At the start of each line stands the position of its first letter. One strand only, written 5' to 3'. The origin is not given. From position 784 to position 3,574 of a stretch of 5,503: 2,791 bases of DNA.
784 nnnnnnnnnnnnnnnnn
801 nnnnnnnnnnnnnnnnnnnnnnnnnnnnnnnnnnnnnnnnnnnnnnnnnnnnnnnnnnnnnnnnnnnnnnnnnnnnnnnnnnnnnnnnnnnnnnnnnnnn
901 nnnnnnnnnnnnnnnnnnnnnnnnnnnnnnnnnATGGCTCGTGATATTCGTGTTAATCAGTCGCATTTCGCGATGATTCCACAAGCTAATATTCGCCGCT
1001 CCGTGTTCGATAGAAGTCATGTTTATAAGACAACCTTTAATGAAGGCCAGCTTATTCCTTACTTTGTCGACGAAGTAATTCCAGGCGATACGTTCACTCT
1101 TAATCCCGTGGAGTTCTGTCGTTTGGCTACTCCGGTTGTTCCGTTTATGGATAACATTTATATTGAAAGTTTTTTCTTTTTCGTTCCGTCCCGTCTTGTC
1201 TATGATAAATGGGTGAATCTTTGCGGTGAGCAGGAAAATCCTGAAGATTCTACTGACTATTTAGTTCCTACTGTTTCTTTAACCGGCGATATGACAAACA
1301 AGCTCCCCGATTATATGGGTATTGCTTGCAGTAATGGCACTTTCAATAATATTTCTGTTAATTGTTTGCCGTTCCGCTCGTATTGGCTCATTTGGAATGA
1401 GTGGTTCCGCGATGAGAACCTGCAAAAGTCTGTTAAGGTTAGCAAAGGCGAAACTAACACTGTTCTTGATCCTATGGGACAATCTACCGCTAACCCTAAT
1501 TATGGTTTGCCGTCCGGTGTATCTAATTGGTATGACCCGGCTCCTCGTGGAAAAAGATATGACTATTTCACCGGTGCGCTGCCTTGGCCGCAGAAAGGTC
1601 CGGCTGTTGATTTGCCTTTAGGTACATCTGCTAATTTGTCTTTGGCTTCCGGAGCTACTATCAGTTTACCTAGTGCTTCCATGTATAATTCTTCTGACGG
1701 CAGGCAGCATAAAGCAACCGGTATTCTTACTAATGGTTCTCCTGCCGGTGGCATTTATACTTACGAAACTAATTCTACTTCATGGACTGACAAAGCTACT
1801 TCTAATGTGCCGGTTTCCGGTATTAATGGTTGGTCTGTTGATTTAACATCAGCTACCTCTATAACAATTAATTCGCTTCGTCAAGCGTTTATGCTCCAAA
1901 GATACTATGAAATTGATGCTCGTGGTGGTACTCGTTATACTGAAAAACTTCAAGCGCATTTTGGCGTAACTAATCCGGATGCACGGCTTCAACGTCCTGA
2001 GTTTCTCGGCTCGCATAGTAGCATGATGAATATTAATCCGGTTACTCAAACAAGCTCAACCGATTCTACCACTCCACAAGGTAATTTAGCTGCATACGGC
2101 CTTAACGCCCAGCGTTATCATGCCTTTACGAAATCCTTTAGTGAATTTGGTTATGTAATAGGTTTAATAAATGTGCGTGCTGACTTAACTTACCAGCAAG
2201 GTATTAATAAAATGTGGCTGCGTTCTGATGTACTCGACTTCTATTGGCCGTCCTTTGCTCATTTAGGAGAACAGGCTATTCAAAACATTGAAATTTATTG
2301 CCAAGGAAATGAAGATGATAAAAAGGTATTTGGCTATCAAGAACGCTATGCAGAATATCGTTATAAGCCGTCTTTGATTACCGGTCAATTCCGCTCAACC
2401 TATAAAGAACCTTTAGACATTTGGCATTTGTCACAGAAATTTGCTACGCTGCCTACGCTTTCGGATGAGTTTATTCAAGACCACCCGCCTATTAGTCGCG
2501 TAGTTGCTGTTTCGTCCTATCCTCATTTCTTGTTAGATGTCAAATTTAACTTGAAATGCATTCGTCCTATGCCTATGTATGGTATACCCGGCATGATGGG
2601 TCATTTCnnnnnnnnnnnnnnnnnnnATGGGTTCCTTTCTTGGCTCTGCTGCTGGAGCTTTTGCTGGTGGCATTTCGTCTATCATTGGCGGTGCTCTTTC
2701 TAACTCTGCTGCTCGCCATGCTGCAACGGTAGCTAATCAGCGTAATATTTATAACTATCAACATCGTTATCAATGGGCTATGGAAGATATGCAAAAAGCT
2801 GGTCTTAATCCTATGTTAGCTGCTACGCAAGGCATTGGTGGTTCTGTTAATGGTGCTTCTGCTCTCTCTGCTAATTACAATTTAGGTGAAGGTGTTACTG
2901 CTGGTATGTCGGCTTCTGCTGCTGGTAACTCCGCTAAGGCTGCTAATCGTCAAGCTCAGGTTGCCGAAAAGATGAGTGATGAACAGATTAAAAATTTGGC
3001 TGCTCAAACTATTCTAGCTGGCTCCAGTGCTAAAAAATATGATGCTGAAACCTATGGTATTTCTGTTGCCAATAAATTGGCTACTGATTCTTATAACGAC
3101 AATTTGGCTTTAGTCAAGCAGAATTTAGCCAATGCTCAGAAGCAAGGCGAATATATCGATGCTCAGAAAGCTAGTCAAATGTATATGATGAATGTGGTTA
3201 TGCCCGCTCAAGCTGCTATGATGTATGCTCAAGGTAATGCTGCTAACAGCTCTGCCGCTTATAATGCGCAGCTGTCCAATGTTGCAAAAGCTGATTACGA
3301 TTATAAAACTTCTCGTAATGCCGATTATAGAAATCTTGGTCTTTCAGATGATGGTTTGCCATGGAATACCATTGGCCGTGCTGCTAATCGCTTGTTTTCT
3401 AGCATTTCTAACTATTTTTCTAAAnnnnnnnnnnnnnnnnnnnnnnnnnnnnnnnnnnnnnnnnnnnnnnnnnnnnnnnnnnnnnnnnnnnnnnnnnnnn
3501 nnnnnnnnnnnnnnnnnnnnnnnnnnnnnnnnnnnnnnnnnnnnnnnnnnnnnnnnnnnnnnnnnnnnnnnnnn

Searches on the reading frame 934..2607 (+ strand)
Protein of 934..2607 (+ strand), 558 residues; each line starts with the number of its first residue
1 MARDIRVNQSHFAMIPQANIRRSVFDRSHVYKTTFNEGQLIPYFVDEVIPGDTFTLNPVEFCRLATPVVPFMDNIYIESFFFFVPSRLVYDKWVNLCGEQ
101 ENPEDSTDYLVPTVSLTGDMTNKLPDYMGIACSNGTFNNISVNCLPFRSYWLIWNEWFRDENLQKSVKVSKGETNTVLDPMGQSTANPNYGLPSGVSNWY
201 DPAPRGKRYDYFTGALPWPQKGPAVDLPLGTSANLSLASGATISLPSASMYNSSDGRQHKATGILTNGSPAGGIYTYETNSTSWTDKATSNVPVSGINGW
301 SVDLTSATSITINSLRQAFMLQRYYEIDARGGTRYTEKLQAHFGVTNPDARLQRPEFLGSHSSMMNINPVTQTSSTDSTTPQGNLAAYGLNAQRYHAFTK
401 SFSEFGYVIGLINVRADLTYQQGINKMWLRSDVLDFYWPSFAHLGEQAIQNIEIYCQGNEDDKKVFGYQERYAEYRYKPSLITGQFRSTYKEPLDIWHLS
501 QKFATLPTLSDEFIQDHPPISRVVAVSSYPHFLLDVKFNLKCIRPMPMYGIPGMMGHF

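Call 3: search_protein_families(library=phrogs, proteins=[window:934-2607:+], max_evalue=1)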
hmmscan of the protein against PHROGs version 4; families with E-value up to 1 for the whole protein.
window:934-2607:+ (558 aa): 1 family
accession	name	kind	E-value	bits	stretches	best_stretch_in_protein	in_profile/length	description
phrog_514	-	head and packaging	2.2e-210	700.8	1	5-557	7-518/531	major head protein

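Call 4: search_protein_families(library=pfam, proteins=[window:934-2607:+], max_evalue=1)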
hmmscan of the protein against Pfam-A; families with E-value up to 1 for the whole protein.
window:934-2607:+ (558 aa): 1 family
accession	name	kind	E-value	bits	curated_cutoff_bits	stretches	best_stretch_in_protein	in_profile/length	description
PF02305.22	Phage_F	-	3.8e-171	570.7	25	1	13-554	1-501/501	Capsid protein (F protein)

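Call 57: search_dna_similar(query=window:934-2607:+, collection=phages, mode=protein, rows=spread, max_rows=40, max_evalue=1e-30)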
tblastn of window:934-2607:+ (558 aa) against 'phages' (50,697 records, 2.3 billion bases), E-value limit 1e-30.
Records with a match: 2920; places in all: 2925; records where one place covers at least 80% of the query: 2797.
Best place of each record, by identity: 60-80% 2; <60% 2918.
By first word of the organism name: bajarodmic 899; Microviridae 773; Dulem 333; Blackfly 106; Gokushovirus 88; Dipodfec 84; Microvirus 80; Capybara 79; robinz 73; Apis 68; and 28 more.
By host as written in the record: - 1091; Peromyscus fraterculus 460; Ciona robusta 237; Varecia variegata 146; Austrosimulium ungulatum 106; Hydrochoerus hydrochaeris 79; Petroica australis 73; Homo sapiens 69; and 50 more.
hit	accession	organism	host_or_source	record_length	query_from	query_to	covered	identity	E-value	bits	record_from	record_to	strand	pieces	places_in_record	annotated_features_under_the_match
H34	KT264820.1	Gokushovirus WZ-2015a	mink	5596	1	544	97%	65.3%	0e+0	730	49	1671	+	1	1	VP1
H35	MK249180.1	Blackfly microvirus SF02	Austrosimulium ungulatum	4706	7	544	96%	52.1%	3e-170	527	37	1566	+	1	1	major capsid protein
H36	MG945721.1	Microviridae sp.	pig feces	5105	11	558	98%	49.9%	6e-162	507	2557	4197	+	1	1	similar to VP1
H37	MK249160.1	Blackfly microvirus SF02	Austrosimulium ungulatum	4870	1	544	97%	49.5%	1e-157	494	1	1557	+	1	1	major capsid protein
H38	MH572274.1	Microviridae sp.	Ciona robusta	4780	8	558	99%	48.0%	1e-143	457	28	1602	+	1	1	major capsid protein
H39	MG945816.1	Microviridae sp.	pig feces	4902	7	544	96%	48.6%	4e-156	491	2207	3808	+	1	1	similar to VP1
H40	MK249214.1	Blackfly microvirus SF02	Austrosimulium ungulatum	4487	5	544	97%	47.6%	6e-152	477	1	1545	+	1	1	major capsid protein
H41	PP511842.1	Dulem virus 100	Propithecus coquereli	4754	14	544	95%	47.5%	8e-143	454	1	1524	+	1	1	major capsid protein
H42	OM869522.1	Sigmofec virus UA08Rod_6051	Sigmodon arizonae feces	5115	11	544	96%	45.8%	4e-131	424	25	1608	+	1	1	major capsid protein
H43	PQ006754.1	bajarodmic virus 558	Peromyscus fraterculus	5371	6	544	97%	44.0%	1e-127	415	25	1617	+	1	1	major capsid protein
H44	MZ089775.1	Microvirus mar29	Marmota flaviventris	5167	6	544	97%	43.3%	3e-129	419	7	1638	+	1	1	major capsid protein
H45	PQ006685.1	bajarodmic virus 515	Neotoma bryanti feces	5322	6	528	94%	44.1%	5e-124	405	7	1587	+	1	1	major capsid protein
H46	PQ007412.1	bajarodmic virus 1137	Chaetodipus spinatus feces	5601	12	539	95%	43.2%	8e-126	410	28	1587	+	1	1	major capsid protein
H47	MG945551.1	Microviridae sp.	pig feces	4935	7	544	96%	42.0%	2e-124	405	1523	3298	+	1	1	similar to VP1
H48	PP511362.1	Dulem virus 136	Eulemur coronatus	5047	1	528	95%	42.4%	1e-124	406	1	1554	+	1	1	major capsid protein | internal scaffolding protein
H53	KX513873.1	Human gut gokushovirus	Homo sapiens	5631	6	528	94%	39.9%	3e-108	361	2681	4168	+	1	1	putative VP1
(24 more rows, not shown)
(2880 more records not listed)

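Call 58: get_annotated_region(hit=H36, flank=6500)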
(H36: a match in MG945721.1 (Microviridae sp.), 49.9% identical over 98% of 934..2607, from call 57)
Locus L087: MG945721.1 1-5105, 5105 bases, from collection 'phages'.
description: UNVERIFIED: Microviridae sp. isolate 2097-1801, complete genome.
organism: Microviridae sp. (NCBI taxid 2202644)
taxonomy: Viruses; Monodnaviria; Sangervirae; Phixviricota; Malgrandaviricetes; Petitvirales; Microviridae
host: -; source: pig feces; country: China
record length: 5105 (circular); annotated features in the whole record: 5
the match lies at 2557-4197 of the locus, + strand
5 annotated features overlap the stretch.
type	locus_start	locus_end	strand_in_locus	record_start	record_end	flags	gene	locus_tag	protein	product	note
misc_feature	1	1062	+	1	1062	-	-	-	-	-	similar to VP4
misc_feature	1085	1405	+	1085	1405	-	-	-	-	-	similar to VP5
misc_feature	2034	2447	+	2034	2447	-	-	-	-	-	similar to VP3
misc_feature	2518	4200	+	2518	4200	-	-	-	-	-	similar to VP1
misc_feature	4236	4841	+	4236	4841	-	-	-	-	-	similar to VP2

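Call 59: get_annotated_region(hit=H35, flank=6500)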
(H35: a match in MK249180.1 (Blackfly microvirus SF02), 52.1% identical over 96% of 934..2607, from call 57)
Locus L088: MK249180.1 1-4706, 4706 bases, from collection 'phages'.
description: Blackfly microvirus SF02 isolate 107, complete genome.
organism: Blackfly microvirus SF02 (NCBI taxid 2576452)
taxonomy: Viruses; Monodnaviria; Sangervirae; Phixviricota; Malgrandaviricetes; Petitvirales; Microviridae; Microvirus
host: Austrosimulium ungulatum; source: whole insect; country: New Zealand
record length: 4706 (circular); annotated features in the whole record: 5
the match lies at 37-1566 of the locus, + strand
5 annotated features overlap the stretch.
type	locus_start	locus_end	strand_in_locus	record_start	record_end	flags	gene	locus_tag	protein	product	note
CDS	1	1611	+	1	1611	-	-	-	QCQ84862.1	major capsid protein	similar to PHA00363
CDS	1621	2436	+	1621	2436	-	-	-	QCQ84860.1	DNA pilot protein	similar to PHA00327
CDS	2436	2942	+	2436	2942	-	-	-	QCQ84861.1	internal scaffolding protein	similar to PHA00099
CDS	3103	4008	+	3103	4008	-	-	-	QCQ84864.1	replication initiator protein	similar to PHA00330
CDS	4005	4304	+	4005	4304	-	-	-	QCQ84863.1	nonstructural protein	similar to PHA00198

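Call 60: get_annotated_region(hit=H39, flank=6500)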
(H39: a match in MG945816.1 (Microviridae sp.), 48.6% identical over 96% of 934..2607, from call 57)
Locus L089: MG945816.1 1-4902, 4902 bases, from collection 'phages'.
description: UNVERIFIED: Microviridae sp. isolate 5638-1801, complete genome.
organism: Microviridae sp. (NCBI taxid 2202644)
taxonomy: Viruses; Monodnaviria; Sangervirae; Phixviricota; Malgrandaviricetes; Petitvirales; Microviridae
host: -; source: pig feces; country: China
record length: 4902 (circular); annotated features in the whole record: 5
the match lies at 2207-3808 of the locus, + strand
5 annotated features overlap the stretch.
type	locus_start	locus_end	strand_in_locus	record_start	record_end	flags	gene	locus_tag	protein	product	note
misc_feature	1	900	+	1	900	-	-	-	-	-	similar to VP4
misc_feature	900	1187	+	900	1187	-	-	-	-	-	similar to VP5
misc_feature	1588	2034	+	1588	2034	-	-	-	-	-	similar to VP3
misc_feature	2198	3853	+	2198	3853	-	-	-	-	-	similar to VP1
misc_feature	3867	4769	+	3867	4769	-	-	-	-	-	similar to VP2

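Call 61: get_annotated_region(hit=H42, flank=6500)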
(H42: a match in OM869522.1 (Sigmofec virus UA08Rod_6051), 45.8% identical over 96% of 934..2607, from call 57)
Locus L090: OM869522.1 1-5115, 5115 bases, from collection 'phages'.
description: Sigmofec virus UA08Rod_6051, complete genome.
organism: Sigmofec virus UA08Rod_6051 (NCBI taxid 2929449)
taxonomy: Viruses; Monodnaviria; Sangervirae; Phixviricota; Malgrandaviricetes; Petitvirales; Microviridae
host: -; source: Sigmodon arizonae feces; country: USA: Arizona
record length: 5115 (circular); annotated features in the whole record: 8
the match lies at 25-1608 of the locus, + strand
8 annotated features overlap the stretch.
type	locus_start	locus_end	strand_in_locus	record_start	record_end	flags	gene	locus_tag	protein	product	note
CDS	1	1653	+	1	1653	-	-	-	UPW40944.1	major capsid protein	-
CDS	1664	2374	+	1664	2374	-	-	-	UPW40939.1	DNA pilot protein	-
CDS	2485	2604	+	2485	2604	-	-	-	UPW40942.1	hypothetical protein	-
CDS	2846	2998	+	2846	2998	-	-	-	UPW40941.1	hypothetical protein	-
CDS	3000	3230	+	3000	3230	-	-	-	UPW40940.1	hypothetical protein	-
CDS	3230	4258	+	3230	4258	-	-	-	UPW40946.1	replication initiator protein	-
CDS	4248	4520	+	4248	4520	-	-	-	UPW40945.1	nonstructural protein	-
CDS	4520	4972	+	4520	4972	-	-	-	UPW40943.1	internal scaffolding protein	-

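Call 62: get_annotated_region(hit=H43, flank=6500)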
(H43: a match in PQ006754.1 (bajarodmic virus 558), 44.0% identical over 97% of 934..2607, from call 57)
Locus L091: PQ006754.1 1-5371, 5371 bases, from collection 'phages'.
description: Bajarodmic virus 558 isolate BGG_061_111, complete genome.
organism: bajarodmic virus 558 (NCBI taxid 3343615)
taxonomy: Viruses; Monodnaviria; Sangervirae; Phixviricota; Malgrandaviricetes; Petitvirales; Microviridae; Microvirus
host: Peromyscus fraterculus; source: feces; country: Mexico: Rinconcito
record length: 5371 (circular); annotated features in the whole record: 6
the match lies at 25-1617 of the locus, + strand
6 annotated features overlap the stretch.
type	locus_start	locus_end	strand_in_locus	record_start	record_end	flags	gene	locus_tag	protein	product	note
CDS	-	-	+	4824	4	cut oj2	-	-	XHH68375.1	internal scaffolding protein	-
CDS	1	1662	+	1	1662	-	-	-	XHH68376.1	major capsid protein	-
CDS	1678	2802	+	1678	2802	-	-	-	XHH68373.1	DNA pilot protein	-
CDS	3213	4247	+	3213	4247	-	-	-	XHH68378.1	replication initiator protein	-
CDS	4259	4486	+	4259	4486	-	-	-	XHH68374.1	hypothetical protein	-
CDS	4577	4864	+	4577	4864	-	-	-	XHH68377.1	nonstructural protein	-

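Call 63: get_annotated_region(hit=H44, flank=6500)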
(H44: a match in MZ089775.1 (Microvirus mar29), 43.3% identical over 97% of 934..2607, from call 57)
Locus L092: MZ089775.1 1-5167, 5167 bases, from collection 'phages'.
description: Microvirus mar29, complete genome.
organism: Microvirus mar29 (NCBI taxid 2851162)
taxonomy: Viruses; Monodnaviria; Sangervirae; Phixviricota; Malgrandaviricetes; Petitvirales; Microviridae
host: Marmota flaviventris; source: feces; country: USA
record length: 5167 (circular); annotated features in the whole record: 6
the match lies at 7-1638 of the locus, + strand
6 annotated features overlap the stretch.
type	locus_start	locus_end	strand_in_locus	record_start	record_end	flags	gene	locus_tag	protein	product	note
CDS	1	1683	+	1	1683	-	-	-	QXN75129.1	major capsid protein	Similar to PHA00363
CDS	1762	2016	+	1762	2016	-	-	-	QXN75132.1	hypothetical protein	-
CDS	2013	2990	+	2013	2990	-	-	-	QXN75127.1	DNA pilot protein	Similar to PHA00327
CDS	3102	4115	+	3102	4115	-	-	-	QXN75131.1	replication initiator protein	Similar to PHA00330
CDS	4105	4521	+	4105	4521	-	-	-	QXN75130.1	nonstructural protein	Similar to PHA00099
CDS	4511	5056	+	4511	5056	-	-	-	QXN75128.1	internal scaffolding protein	Similar to PHA00099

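Call 64: get_annotated_region(hit=H46, flank=6500)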
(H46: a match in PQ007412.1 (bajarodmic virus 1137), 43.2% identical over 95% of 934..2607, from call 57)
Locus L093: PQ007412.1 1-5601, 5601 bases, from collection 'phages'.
description: Bajarodmic virus 1137 isolate BGG_12_49, complete genome.
organism: bajarodmic virus 1137 (NCBI taxid 3343962)
taxonomy: Viruses; Monodnaviria; Sangervirae; Phixviricota; Malgrandaviricetes; Petitvirales; Microviridae; Microvirus
host: -; source: Chaetodipus spinatus feces; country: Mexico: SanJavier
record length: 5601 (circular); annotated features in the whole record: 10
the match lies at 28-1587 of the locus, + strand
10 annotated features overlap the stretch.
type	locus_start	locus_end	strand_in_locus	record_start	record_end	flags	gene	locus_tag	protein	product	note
CDS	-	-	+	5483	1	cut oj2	-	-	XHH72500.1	hypothetical protein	-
CDS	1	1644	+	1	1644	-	-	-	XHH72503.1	major capsid protein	-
CDS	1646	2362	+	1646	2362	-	-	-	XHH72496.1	DNA pilot protein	-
CDS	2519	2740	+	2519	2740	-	-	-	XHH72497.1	hypothetical protein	-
CDS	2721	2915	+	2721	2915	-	-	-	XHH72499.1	hypothetical protein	-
CDS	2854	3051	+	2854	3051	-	-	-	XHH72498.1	hypothetical protein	-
CDS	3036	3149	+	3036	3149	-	-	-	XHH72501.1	hypothetical protein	-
CDS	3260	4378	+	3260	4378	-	-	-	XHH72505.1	replication initiator protein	-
CDS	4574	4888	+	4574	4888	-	-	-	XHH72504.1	nonstructural protein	-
CDS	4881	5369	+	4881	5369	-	-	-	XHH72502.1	internal scaffolding protein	-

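Call 65: get_annotated_region(hit=H53, flank=6500)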
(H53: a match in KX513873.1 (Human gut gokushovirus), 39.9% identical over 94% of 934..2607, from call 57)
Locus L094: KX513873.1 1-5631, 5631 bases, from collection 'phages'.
description: Human gut gokushovirus isolate SH-CHD10, complete genome.
organism: Human gut gokushovirus (NCBI taxid 1986031)
taxonomy: Viruses; Monodnaviria; Sangervirae; Phixviricota; Malgrandaviricetes; Petitvirales; Microviridae; Gokushovirinae
host: Homo sapiens; source: human gut; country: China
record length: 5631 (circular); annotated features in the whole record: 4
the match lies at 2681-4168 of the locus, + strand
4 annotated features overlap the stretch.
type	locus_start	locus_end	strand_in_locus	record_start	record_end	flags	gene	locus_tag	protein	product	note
CDS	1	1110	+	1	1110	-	-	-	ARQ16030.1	putative VP4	-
CDS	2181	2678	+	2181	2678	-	-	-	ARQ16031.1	putative VP3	-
CDS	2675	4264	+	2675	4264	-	-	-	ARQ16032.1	putative VP1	-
CDS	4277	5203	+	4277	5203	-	-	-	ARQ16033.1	putative VP2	-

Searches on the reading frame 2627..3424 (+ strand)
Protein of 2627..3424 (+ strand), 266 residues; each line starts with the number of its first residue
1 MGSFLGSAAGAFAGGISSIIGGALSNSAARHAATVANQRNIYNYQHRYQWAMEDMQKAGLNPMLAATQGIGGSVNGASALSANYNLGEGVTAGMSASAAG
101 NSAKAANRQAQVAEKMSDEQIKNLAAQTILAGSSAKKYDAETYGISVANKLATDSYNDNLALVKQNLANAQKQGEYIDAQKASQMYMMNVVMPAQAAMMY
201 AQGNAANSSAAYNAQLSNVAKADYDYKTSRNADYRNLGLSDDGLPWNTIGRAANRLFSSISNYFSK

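Call 3: search_protein_families(library=phrogs, proteins=[window:2627-3424:+], max_evalue=1)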
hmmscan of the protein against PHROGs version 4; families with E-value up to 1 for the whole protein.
window:2627-3424:+ (266 aa): 14 families
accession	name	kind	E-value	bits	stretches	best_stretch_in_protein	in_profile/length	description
phrog_8693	-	tail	7e-40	138.6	1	3-228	2-221/258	pilot protein for DNA ejection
phrog_11693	-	tail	1.8e-16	62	1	2-176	4-175/228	pilot protein for DNA ejection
phrog_16516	-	tail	8.3e-11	43.2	1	7-130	22-133/186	minor tail protein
phrog_34605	-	tail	3.2e-08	34.7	1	9-112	9-115/254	minor tail protein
phrog_25360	-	unknown function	2.5e-07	31.5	1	16-128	41-150/316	-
phrog_20617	-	tail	1e-06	30.1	1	13-189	9-165/200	minor tail protein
phrog_8742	-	tail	5.8e-06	27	1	47-173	147-274/287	pilot protein for DNA ejection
phrog_27063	-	tail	1.8e-05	25.5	1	47-181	73-203/306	pilot protein for DNA ejection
phrog_8689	-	tail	6e-05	23.9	1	11-217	18-232/327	pilot protein for DNA ejection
phrog_18604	-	tail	0.0015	18.9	1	36-151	110-233/284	minor tail protein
phrog_35928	-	tail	0.015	16.1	1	2-105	40-150/172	pilot protein for DNA ejection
phrog_22614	-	unknown function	0.053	14.5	1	194-232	35-73/87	-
phrog_33603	-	unknown function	0.67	11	0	101-129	15-43/129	-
phrog_1177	-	unknown function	0.98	10.8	0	3-18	44-59/117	-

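Call 4: search_protein_families(library=pfam, proteins=[window:2627-3424:+], max_evalue=1)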
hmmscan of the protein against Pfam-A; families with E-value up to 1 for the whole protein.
window:2627-3424:+ (266 aa): 0 families
